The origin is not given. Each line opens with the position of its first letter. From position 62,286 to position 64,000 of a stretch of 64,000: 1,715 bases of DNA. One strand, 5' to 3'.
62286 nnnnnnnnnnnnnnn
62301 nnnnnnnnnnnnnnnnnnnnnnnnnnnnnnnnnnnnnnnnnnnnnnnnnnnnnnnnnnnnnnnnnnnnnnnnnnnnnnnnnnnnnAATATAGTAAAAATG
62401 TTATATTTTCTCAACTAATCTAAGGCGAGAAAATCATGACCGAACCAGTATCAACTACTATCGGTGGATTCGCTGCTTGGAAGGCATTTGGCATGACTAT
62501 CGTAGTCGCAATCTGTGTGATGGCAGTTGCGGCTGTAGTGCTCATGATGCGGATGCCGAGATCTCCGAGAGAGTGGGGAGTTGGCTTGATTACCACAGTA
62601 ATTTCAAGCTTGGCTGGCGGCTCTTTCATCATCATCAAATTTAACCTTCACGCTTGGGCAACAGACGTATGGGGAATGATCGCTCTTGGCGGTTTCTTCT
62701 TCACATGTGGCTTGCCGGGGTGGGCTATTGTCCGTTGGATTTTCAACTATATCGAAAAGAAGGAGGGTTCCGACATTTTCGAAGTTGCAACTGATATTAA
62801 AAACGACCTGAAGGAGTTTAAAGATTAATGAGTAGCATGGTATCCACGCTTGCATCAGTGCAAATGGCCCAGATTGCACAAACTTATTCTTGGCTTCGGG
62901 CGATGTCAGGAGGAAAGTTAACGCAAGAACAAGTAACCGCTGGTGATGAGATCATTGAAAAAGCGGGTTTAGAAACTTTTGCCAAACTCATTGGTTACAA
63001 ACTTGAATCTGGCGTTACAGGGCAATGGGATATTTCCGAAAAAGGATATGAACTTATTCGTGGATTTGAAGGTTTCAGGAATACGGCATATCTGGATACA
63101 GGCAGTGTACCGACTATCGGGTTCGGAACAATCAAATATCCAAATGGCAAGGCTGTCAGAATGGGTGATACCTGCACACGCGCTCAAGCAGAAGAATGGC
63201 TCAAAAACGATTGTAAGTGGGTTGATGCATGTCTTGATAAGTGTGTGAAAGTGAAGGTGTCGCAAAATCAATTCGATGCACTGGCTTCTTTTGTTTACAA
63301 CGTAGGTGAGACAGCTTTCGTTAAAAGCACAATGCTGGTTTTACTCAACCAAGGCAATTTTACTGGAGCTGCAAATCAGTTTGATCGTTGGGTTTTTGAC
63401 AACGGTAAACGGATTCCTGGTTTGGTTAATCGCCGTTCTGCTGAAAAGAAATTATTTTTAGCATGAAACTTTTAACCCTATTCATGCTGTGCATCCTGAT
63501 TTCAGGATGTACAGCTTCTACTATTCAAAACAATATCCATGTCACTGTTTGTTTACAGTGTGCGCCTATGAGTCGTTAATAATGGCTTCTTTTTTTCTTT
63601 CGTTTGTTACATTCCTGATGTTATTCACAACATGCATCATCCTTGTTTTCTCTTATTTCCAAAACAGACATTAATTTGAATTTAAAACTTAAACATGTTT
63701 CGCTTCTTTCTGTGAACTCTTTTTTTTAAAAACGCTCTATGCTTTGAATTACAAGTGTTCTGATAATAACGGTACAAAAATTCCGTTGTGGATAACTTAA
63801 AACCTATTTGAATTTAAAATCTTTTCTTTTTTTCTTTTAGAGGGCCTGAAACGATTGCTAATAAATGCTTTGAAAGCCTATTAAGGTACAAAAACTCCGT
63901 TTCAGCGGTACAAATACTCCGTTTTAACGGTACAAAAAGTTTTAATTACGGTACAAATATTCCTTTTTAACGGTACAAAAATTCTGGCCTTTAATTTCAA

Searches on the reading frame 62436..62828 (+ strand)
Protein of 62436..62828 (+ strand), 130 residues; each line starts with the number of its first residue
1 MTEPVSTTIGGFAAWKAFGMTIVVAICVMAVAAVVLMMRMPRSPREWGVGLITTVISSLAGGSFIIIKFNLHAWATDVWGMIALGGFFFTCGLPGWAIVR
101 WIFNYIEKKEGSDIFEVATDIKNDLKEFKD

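Call 48: search_protein_families(library=phrogs, proteins=[window:62436-62828:+], max_evalue=0.001)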
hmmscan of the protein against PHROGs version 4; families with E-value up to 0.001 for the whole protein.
window:62436-62828:+ (130 aa): 1 family
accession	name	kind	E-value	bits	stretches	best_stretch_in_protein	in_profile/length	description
phrog_1024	-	unknown function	2e-63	213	1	1-129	1-129/130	-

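Call 53: search_protein_families(library=pfam, proteins=[window:62436-62828:+], max_evalue=0.01)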
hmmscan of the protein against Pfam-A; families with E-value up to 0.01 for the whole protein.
window:62436-62828:+ (130 aa): 0 families

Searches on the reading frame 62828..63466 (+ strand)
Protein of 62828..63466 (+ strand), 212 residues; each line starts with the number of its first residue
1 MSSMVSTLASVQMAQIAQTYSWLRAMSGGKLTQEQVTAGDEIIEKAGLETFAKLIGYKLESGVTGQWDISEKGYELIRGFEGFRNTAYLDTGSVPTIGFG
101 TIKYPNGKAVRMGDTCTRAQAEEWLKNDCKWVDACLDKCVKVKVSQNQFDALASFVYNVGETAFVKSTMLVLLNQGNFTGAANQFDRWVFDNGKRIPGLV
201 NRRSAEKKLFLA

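Call 48: search_protein_families(library=phrogs, proteins=[window:62828-63466:+], max_evalue=0.001)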
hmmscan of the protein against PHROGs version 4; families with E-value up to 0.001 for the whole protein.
window:62828-63466:+ (212 aa): 8 families
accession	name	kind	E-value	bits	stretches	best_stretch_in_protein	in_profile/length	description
phrog_7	-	lysis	3.1e-69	235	1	6-211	525-696/873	endolysin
phrog_33083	-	lysis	1.9e-32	113.5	1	71-210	5-140/456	endolysin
phrog_7910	-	lysis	1.1e-20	75.1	1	121-210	2-91/96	endolysin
phrog_10457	-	lysis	2.2e-19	70.4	1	117-211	4-94/95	endolysin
phrog_28234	-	lysis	3.5e-14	53.7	1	92-211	96-220/372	endolysin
phrog_3572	-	lysis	2.1e-07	30.8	1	61-124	255-317/653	endolysin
phrog_2083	-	head and packaging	1.3e-05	24.9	1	80-163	770-855/908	internal virion lysozyme motif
phrog_3617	-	unknown function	0.00072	19.8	1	87-164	271-354/405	-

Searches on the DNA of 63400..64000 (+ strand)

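Call 6: search_dna_similar(query=window:63400-64000:+, collection=plasmids, mode=near)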
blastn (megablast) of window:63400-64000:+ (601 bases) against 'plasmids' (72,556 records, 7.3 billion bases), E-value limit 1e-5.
Records with a match: 51; places in all: 52; records where one place covers at least 80% of the query: 51.
Best place of each record, by identity: >=99% 4; 95-99% 1; 80-90% 46.
By first word of the organism name: Acinetobacter 51.
By predicted mobility (MOB-suite, as given by PLSDB): mobilizable 28; non-mobilizable 23.
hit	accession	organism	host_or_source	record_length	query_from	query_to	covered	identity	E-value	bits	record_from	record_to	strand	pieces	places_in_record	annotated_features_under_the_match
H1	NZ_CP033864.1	Acinetobacter sp. FDAARGOS_560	Homo sapiens,UCC isolate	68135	1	601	100%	100.0%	0e+0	1110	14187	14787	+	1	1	lysozyme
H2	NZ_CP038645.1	Acinetobacter baumannii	Homosapiens,blood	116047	1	601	100%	100.0%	0e+0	1110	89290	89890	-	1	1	lysozyme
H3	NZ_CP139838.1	Acinetobacter baumannii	Homo sapiens,cell culture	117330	1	601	100%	100.0%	0e+0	1110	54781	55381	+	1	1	lysozyme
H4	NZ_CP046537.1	Acinetobacter baumannii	cell culture,cucumber rhizosphere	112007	1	601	100%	99.3%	0e+0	1088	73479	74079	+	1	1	lysozyme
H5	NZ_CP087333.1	Acinetobacter baumannii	Homo sapiens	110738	1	601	100%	97.5%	0e+0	1027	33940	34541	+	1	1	lysozyme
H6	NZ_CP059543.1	Acinetobacter baumannii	paper mill kaolin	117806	1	601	100%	86.4%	0e+0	656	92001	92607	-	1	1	lysozyme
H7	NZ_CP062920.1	Acinetobacter baumannii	Sus scrofa domesticus,swab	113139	1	601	100%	86.4%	0e+0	656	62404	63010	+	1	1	lysozyme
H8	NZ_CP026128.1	Acinetobacter baumannii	-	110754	1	601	100%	86.3%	0e+0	654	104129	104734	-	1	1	lysozyme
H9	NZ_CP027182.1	Acinetobacter baumannii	-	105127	1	601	100%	86.3%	0e+0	654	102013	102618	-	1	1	lysozyme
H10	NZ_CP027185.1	Acinetobacter baumannii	-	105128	1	601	100%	86.3%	0e+0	654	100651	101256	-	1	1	lysozyme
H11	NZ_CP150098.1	Acinetobacter baumannii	soil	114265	1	601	100%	86.3%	0e+0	654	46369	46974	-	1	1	lysozyme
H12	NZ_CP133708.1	Acinetobacter baumannii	Homo sapiens,sputum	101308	1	601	100%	86.3%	0e+0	654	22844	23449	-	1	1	lysozyme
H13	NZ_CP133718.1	Acinetobacter baumannii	Homo sapiens,sputum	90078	1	601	100%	86.3%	0e+0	654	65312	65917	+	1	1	lysozyme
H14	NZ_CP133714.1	Acinetobacter baumannii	Homo sapiens,BAL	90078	1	601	100%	86.3%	0e+0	654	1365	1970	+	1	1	lysozyme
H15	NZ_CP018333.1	Acinetobacter baumannii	Homo sapiens,sputum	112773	1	601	100%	86.2%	0e+0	649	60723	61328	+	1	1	lysozyme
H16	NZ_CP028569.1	Acinetobacter pittii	Homo sapiens,Pure Culture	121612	1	601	100%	86.2%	0e+0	649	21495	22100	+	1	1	lysozyme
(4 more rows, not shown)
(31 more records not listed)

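Call 7: search_dna_similar(query=window:63400-64000:+, collection=phages, mode=near)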
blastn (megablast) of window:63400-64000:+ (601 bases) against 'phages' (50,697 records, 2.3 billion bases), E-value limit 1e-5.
No match.

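Call 8: get_annotated_region(hit=H2, flank=8000)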
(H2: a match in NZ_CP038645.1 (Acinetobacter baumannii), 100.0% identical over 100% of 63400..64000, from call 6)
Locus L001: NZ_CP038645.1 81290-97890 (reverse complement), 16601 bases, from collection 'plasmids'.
description: Acinetobacter baumannii strain ACN21 plasmid unnamed1, complete sequence
organism: Acinetobacter baumannii (NCBI taxid 470)
taxonomy: Bacteria; Pseudomonadota; Gammaproteobacteria; Moraxellales; Moraxellaceae; Acinetobacter; Acinetobacter baumannii
host: -; source: Homosapiens,blood; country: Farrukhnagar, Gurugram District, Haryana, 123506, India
typing (MOB-suite, as given by PLSDB): mobilizable; replicon rep_cluster_718; relaxase MOBP
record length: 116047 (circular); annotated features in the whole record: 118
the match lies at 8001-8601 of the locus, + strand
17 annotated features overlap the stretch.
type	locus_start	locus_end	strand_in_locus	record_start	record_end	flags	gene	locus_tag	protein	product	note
CDS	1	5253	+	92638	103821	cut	-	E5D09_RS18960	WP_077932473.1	phage tail protein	-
CDS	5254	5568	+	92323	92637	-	-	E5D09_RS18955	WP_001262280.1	hypothetical protein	-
CDS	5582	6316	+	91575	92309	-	-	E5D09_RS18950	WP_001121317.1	hypothetical protein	-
CDS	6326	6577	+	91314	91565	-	-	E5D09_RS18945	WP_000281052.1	hypothetical protein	-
CDS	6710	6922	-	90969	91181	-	-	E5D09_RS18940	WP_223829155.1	hypothetical protein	-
CDS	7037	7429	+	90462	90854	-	-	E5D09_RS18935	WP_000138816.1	hypothetical protein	-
CDS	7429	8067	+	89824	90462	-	-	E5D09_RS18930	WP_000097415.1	lysozyme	-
CDS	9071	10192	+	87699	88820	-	repM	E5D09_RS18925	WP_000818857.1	replication initiation protein RepM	GO:0006270 - DNA replication initiation [Evidence IEA]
CDS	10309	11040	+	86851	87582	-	-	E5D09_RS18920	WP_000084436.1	hypothetical protein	-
CDS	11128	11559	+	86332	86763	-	-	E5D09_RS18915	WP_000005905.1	hypothetical protein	-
CDS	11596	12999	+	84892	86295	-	-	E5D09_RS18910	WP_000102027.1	DnaB-like helicase C-terminal domain-containing protein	GO:0006260 - DNA replication [Evidence IEA]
CDS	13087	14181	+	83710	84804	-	-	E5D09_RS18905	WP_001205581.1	DNA primase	-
CDS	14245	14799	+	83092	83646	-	-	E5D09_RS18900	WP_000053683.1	hypothetical protein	-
CDS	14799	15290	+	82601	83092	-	-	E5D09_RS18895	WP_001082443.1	hypothetical protein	-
CDS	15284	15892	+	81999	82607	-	-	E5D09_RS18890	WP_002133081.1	hypothetical protein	-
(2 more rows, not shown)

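Call 9: get_annotated_region(hit=H1, flank=8000)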
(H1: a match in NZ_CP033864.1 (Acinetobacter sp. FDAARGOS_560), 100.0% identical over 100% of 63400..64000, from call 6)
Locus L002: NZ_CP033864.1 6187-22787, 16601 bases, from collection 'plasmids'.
description: Acinetobacter sp. FDAARGOS_560 plasmid unnamed2
organism: Acinetobacter sp. FDAARGOS_560 (NCBI taxid 2420305)
taxonomy: Bacteria; Pseudomonadota; Gammaproteobacteria; Moraxellales; Moraxellaceae; Acinetobacter; Acinetobacter sp. FDAARGOS 560
host: -; source: Homo sapiens,UCC isolate; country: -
typing (MOB-suite, as given by PLSDB): non-mobilizable; replicon rep_cluster_718
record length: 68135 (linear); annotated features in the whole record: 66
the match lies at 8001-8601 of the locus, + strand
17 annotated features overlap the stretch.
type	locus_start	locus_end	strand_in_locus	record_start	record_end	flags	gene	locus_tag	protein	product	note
CDS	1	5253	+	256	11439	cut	-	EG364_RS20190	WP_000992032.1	phage tail protein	-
CDS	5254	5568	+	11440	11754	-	-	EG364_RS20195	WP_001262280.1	hypothetical protein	-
CDS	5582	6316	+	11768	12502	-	-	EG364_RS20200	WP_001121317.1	hypothetical protein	-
CDS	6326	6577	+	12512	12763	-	-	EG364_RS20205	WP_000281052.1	hypothetical protein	-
CDS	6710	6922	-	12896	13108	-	-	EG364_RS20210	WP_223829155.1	hypothetical protein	-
CDS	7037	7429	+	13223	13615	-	-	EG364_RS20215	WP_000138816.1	hypothetical protein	-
CDS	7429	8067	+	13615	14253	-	-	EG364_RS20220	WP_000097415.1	lysozyme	-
CDS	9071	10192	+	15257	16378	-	repM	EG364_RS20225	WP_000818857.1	replication initiation protein RepM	GO:0006270 - DNA replication initiation [Evidence IEA]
CDS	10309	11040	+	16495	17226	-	-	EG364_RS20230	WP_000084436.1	hypothetical protein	-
CDS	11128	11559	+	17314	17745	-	-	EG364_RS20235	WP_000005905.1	hypothetical protein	-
CDS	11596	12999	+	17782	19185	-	-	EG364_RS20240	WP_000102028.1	DnaB-like helicase C-terminal domain-containing protein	GO:0006260 - DNA replication [Evidence IEA]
CDS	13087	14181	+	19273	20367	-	-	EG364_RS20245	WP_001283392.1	DNA primase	-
CDS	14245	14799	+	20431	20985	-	-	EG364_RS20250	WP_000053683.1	hypothetical protein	-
CDS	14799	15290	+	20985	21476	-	-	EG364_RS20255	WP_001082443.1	hypothetical protein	-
CDS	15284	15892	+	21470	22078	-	-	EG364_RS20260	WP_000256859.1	hypothetical protein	-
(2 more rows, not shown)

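Call 16: get_annotated_region(hit=H6, flank=2500)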
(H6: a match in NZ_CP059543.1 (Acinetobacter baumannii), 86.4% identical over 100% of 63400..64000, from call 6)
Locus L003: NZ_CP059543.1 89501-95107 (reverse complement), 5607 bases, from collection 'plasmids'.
description: Acinetobacter baumannii strain E-011922 plasmid p3E-011922, complete sequence
organism: Acinetobacter baumannii (NCBI taxid 470)
taxonomy: Bacteria; Pseudomonadota; Gammaproteobacteria; Moraxellales; Moraxellaceae; Acinetobacter; Acinetobacter baumannii
host: -; source: paper mill kaolin; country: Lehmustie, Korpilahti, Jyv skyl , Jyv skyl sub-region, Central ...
typing (MOB-suite, as given by PLSDB): mobilizable; replicon rep_cluster_718; relaxase MOBP
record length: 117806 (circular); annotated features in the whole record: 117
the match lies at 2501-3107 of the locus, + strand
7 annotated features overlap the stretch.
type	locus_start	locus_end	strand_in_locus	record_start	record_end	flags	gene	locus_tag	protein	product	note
CDS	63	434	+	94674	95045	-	-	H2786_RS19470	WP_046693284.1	hypothetical protein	-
CDS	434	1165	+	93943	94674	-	-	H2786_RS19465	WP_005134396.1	hypothetical protein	-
CDS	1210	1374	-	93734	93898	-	-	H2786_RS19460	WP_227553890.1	hypothetical protein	-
CDS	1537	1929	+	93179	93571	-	-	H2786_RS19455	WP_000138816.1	hypothetical protein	-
CDS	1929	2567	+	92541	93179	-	-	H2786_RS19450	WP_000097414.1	lysozyme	-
CDS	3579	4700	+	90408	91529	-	repM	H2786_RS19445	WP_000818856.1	replication initiation protein RepM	GO:0006270 - DNA replication initiation [Evidence IEA]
CDS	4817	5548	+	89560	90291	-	-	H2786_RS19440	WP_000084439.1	hypothetical protein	-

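Call 17: get_annotated_region(hit=H16, flank=2500)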
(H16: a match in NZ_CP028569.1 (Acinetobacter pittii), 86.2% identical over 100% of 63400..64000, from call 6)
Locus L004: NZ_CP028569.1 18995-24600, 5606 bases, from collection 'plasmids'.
description: Acinetobacter pittii strain WCHAP005046 plasmid p1_005046, complete sequence
organism: Acinetobacter pittii (NCBI taxid 48296)
taxonomy: Bacteria; Pseudomonadota; Gammaproteobacteria; Moraxellales; Moraxellaceae; Acinetobacter; Acinetobacter pittii
host: -; source: Homo sapiens,Pure Culture; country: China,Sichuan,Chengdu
typing (MOB-suite, as given by PLSDB): mobilizable; replicon rep_cluster_718; relaxase MOBP,MOBP,MOBP
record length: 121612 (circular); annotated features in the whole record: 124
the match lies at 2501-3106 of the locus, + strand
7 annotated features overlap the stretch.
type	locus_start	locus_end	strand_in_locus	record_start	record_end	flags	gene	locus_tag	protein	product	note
CDS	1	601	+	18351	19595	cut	-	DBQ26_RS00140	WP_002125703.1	phage terminase large subunit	-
CDS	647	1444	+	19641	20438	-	-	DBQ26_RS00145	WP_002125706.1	hypothetical protein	-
CDS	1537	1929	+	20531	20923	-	-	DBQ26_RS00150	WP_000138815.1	hypothetical protein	-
CDS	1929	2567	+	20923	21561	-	-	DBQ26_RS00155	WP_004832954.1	lysozyme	-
CDS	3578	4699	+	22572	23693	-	repM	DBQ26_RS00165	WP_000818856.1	replication initiation protein RepM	GO:0006270 - DNA replication initiation [Evidence IEA]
CDS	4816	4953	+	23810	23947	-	-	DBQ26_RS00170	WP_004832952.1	hypothetical protein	-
CDS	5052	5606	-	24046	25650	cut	-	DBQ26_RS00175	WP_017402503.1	IS66-like element ISAba46 family transposase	GO:0006313 - DNA transposition [Evidence IEA]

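Call 18: get_annotated_region(hit=H5, flank=2500)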
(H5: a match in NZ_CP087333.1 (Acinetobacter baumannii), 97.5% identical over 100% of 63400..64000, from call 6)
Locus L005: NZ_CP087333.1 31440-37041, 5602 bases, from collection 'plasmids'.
description: Acinetobacter baumannii strain LMG994 plasmid p2LMG994, complete sequence
organism: Acinetobacter baumannii (NCBI taxid 470)
taxonomy: Bacteria; Pseudomonadota; Gammaproteobacteria; Moraxellales; Moraxellaceae; Acinetobacter; Acinetobacter baumannii
host: -; source: Homo sapiens; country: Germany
typing (MOB-suite, as given by PLSDB): non-mobilizable; replicon rep_cluster_718
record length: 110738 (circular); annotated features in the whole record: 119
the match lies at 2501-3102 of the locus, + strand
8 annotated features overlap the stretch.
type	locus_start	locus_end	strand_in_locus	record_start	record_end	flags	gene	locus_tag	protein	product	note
CDS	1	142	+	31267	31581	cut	-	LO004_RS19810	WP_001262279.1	hypothetical protein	-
CDS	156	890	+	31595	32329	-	-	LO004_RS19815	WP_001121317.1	hypothetical protein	-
CDS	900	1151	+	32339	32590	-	-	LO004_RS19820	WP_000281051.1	hypothetical protein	-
CDS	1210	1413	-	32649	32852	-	-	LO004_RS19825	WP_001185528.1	hypothetical protein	-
CDS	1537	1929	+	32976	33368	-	-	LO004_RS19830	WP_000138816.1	hypothetical protein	-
CDS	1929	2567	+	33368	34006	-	-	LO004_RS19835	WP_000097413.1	lysozyme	-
CDS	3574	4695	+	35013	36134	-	repM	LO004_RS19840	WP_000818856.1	replication initiation protein RepM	GO:0006270 - DNA replication initiation [Evidence IEA]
CDS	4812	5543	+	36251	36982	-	-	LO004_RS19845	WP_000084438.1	hypothetical protein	-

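Call 19: search_dna_similar(query=L001:8070-9070:+, collection=plasmids, mode=distant, rows=spread, max_rows=30)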
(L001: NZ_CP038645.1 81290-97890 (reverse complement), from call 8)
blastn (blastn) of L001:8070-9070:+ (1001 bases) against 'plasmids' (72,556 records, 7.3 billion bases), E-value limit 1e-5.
Records with a match: 51; places in all: 103; records where one place covers at least 80% of the query: 50.
Best place of each record, by identity: >=99% 4; 95-99% 2; 90-95% 44; 80-90% 1.
By first word of the organism name: Acinetobacter 51.
By predicted mobility (MOB-suite, as given by PLSDB): mobilizable 28; non-mobilizable 23.
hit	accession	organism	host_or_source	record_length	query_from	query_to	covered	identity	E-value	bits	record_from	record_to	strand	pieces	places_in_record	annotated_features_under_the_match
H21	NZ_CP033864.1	Acinetobacter sp. FDAARGOS_560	Homo sapiens,UCC isolate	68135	1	1001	100%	100.0%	0e+0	1806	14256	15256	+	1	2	none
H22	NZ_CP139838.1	Acinetobacter baumannii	Homo sapiens,cell culture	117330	1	1001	100%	100.0%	0e+0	1806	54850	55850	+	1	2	none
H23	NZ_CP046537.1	Acinetobacter baumannii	cell culture,cucumber rhizosphere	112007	1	1001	100%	99.2%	0e+0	1768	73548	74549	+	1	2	none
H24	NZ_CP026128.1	Acinetobacter baumannii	-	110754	12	1001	99%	91.3%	0e+0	1389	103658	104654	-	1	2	none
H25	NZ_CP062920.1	Acinetobacter baumannii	Sus scrofa domesticus,swab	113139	12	1001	99%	91.2%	0e+0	1383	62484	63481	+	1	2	none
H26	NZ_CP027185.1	Acinetobacter baumannii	-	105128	12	1001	99%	91.2%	0e+0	1385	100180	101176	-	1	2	none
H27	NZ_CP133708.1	Acinetobacter baumannii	Homo sapiens,sputum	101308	12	1001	99%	91.2%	0e+0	1385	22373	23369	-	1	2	none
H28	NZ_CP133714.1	Acinetobacter baumannii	Homo sapiens,BAL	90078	12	1001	99%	91.2%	0e+0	1385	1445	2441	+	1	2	none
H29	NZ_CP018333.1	Acinetobacter baumannii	Homo sapiens,sputum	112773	12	1001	99%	91.1%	0e+0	1380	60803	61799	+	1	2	none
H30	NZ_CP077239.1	Acinetobacter pittii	-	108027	12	1001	99%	91.1%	0e+0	1380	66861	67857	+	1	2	none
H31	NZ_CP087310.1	Acinetobacter baumannii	Homo sapiens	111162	12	1001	99%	91.1%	0e+0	1380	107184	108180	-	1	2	none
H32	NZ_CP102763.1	Acinetobacter baumannii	Homo sapiens,blood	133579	12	1001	99%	91.1%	0e+0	1380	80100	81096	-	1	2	none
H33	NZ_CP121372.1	Acinetobacter baumannii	mixed culture,wastewater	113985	12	1001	99%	91.1%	0e+0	1380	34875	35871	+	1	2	none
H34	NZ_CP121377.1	Acinetobacter baumannii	mixed culture,wastewater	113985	12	1001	99%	91.1%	0e+0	1380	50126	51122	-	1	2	none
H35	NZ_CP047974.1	Acinetobacter baumannii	Homo sapiens,rectal swab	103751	12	1001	99%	91.1%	0e+0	1380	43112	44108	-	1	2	none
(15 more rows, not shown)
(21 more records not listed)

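Call 62: search_rna_families(source=L001, start=7900, end=9300, threshold=evalue, max_evalue=1)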
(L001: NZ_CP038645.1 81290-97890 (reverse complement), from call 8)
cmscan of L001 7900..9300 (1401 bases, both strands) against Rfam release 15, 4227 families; matches with E-value up to 1: 1.
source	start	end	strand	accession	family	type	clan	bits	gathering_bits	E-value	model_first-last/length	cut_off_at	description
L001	8672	8733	+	RF01711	Lnt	Cis-reg;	-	24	55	0.8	1-63/63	no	Lnt RNA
